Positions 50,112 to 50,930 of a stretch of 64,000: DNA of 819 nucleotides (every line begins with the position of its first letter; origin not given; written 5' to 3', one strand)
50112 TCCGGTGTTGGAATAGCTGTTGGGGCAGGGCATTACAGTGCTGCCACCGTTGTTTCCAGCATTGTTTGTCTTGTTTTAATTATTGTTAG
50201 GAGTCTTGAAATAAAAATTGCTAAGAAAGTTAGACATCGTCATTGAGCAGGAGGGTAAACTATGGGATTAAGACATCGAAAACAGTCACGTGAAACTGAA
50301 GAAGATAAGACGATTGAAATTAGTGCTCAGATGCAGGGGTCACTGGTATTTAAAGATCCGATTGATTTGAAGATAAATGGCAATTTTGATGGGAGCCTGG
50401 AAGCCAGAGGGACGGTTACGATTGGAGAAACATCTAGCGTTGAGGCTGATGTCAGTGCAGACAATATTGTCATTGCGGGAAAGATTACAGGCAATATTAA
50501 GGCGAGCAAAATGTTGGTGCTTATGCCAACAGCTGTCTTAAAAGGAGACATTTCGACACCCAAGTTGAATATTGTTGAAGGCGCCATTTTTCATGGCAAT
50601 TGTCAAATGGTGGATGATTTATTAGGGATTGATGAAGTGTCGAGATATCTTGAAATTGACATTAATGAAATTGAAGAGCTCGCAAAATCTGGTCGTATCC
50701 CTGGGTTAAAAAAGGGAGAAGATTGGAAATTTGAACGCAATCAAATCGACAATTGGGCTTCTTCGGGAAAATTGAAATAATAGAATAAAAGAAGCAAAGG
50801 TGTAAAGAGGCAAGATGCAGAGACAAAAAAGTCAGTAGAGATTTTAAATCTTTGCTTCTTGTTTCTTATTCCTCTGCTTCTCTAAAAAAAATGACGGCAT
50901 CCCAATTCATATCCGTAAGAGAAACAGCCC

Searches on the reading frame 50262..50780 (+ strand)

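Call 32: search_protein_families(library=pfam, max_evalue=0.00001, proteins=[window:50262-50780:+])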
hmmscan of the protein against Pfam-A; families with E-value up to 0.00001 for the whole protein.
window:50262-50780:+ (172 aa): 2 families
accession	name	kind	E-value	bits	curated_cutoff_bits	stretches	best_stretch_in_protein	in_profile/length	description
PF04519.19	Bactofilin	-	1.5e-25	89.7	27.9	1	18-115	3-98/98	Polymer-forming cytoskeletal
PF12728.13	HTH_17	-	1.1e-07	32.4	27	1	120-168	1-49/51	Helix-turn-helix domain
